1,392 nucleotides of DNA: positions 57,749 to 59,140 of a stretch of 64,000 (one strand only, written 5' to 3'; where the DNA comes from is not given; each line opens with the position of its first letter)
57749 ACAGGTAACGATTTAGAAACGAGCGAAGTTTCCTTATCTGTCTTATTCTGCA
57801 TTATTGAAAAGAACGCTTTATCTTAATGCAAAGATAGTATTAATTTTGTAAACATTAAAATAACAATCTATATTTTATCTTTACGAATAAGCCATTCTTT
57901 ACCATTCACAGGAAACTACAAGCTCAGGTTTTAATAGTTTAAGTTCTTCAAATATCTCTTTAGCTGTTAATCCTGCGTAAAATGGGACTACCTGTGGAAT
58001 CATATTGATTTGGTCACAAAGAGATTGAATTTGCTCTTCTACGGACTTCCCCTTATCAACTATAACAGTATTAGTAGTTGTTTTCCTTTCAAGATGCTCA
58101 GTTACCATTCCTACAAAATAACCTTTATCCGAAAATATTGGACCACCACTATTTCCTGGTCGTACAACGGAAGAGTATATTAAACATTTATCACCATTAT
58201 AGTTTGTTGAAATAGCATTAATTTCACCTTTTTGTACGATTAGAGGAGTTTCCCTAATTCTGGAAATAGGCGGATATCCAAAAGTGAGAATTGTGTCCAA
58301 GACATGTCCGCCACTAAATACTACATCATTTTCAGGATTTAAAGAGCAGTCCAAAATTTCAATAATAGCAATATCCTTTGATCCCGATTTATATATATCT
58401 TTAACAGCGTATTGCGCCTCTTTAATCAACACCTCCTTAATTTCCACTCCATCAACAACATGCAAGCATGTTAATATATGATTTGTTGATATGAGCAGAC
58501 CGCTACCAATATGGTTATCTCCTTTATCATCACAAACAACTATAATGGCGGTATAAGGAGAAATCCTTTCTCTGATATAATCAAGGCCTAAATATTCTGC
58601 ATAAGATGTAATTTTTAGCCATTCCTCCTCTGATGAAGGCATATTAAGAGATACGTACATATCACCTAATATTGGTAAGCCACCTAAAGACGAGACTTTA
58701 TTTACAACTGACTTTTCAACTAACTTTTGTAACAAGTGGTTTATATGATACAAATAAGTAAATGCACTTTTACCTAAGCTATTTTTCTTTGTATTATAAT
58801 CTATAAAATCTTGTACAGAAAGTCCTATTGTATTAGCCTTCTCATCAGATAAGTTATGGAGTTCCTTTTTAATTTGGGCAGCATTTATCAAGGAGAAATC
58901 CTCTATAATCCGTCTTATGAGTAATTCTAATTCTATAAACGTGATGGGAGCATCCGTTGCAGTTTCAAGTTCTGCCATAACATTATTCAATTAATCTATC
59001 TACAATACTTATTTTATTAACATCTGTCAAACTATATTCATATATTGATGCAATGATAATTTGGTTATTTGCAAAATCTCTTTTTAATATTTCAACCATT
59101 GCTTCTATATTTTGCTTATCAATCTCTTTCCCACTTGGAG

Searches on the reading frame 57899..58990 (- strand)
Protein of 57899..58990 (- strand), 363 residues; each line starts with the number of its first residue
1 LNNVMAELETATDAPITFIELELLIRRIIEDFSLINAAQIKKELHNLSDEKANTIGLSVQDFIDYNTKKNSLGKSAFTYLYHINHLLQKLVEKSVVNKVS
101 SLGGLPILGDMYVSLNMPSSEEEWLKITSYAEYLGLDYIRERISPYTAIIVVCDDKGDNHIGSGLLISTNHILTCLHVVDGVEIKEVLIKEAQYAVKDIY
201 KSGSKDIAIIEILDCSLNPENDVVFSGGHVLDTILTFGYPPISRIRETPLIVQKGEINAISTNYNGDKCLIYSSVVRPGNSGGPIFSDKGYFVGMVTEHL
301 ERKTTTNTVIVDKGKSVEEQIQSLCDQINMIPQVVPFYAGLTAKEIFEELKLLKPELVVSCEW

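Call 72: search_protein_families(library=pfam, proteins=[window:57899-58990:-], max_evalue=0.00001)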
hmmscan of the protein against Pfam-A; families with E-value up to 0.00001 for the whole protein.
window:57899-58990:- (363 aa): 2 families
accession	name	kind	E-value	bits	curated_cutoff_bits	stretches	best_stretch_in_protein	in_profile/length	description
PF13365.12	Trypsin_2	-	8.7e-16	59.4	27.6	1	162-295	1-144/144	Trypsin-like peptidase domain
PF00089.32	Trypsin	-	3.8e-07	30.6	20.6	1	156-308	21-206/220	Trypsin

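Call 74: search_protein_families(library=padloc, proteins=[window:57899-58990:-], max_evalue=0.001)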
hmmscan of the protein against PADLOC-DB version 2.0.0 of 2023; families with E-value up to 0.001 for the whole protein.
window:57899-58990:- (363 aa): 4 families
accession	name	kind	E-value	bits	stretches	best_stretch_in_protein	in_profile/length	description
PDLC02959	RT-Protease_XI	-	5.2e-15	53.3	1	149-310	339-499/510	single gene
PDLC02960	RT-Protease_XI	-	1.3e-14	52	1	150-310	338-495/506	single gene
PDLC04593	PDC-M35A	-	3.4e-08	31.5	1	148-298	9-180/216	-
PDLC00169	HamA1|HamA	-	3.6e-05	20.4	1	149-304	16-178/483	DUF1837 domain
